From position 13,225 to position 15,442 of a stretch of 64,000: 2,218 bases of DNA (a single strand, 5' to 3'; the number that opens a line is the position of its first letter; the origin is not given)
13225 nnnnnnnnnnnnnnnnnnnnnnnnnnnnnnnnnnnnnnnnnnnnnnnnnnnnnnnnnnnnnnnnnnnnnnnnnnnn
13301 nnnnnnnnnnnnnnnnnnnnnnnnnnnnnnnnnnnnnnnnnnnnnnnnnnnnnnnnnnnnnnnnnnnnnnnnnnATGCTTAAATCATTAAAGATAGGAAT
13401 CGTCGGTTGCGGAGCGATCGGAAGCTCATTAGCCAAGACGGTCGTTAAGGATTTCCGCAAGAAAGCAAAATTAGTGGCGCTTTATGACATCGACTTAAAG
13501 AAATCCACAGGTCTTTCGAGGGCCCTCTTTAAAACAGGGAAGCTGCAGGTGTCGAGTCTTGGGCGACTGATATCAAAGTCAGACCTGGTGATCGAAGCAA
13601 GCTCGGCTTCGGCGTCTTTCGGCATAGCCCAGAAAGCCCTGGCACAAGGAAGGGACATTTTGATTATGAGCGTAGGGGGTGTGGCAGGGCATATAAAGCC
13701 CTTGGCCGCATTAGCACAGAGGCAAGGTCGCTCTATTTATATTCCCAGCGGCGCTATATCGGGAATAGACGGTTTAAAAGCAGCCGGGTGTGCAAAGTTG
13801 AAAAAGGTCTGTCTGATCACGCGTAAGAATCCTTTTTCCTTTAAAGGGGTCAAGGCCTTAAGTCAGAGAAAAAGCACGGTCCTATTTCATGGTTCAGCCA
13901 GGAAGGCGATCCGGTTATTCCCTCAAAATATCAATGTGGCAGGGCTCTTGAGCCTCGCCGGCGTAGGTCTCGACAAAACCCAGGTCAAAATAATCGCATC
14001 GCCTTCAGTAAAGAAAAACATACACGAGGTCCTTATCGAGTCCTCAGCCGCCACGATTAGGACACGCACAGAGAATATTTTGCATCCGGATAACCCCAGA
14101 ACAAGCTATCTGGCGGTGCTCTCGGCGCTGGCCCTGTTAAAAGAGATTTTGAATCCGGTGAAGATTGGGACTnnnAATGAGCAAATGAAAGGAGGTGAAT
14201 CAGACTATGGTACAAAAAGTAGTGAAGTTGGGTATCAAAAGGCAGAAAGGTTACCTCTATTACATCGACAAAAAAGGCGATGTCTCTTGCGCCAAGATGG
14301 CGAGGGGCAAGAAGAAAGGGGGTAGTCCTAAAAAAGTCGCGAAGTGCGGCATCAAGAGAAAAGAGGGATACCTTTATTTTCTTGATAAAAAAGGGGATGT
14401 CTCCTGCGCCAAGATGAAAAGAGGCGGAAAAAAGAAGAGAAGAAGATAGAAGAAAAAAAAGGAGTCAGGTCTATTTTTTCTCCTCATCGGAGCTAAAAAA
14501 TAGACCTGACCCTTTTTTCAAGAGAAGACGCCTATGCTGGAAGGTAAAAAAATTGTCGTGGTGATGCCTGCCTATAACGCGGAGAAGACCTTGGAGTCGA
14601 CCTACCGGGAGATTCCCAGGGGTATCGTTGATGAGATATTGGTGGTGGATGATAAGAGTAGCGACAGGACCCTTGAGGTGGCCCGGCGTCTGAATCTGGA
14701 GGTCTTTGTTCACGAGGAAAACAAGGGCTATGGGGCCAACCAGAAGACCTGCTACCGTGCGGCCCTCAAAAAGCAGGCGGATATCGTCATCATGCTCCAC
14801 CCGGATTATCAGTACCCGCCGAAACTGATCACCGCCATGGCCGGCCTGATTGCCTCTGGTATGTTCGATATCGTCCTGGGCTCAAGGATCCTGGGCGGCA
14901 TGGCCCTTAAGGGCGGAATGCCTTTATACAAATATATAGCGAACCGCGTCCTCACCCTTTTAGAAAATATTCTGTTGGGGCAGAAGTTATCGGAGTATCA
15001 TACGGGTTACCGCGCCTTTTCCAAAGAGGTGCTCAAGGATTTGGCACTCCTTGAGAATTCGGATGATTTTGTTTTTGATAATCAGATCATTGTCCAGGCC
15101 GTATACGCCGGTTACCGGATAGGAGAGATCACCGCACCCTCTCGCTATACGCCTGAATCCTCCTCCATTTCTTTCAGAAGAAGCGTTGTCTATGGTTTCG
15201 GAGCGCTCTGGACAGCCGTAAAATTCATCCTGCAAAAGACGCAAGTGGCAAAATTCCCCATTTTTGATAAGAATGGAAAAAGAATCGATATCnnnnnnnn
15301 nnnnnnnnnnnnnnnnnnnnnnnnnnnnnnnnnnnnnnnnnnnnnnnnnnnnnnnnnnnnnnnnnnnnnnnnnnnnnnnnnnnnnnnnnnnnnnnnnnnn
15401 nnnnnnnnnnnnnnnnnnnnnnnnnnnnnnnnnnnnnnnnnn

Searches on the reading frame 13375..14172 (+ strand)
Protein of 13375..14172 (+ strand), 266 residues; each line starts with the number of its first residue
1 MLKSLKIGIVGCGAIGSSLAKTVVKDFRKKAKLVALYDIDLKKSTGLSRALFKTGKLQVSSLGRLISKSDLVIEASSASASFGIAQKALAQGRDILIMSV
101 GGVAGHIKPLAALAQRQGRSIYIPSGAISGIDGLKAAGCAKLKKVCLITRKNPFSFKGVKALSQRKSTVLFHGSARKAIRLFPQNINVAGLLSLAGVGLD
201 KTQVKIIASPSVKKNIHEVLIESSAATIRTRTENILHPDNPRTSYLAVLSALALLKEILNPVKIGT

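Call 42: search_protein_families(library=pfam, proteins=[window:13375-14172:+], max_evalue=0.001)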
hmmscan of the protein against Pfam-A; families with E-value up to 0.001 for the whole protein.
window:13375-14172:+ (266 aa): 5 families
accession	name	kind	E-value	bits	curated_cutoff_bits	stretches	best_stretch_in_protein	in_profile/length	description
PF01958.23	Asp_DH_C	-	5.6e-30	103.9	27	1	166-252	3-89/89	Aspartate dehydrogenase, C-terminal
PF03447.22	NAD_binding_3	-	3.4e-16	60.4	24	1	11-124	1-116/116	Homoserine dehydrogenase, NAD binding domain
PF01408.29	GFO_IDH_MocA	-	6.2e-06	27.3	24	1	5-97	1-91/120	Oxidoreductase family, NAD-binding Rossmann fold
PF01113.26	DapB_N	-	1e-05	26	25.6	1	6-116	2-115/124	Dihydrodipicolinate reductase, N-terminus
PF03435.24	Sacchrp_dh_NADP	-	0.00051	20.8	25.1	0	7-97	1-97/129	Saccharopine dehydrogenase NADP binding domain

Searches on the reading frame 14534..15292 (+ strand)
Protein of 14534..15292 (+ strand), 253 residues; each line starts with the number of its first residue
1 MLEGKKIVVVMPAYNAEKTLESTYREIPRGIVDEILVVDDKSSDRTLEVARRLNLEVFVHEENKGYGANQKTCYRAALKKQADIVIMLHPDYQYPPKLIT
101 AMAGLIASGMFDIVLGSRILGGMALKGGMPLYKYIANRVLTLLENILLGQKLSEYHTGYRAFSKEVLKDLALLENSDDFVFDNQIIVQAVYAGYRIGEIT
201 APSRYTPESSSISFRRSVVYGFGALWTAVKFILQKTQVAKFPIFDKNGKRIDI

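Call 42: search_protein_families(library=pfam, proteins=[window:14534-15292:+], max_evalue=0.001)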
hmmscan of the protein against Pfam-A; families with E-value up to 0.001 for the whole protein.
window:14534-15292:+ (253 aa): 2 families
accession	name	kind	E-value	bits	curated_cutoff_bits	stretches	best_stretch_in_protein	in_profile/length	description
PF00535.33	Glycos_transf_2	-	1.2e-23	84.4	23.3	1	9-170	2-167/168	Glycosyl transferase family 2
PF13704.12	Glyco_tranf_2_4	-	0.00061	20.7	27.5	1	15-88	2-78/98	Glycosyl transferase family 2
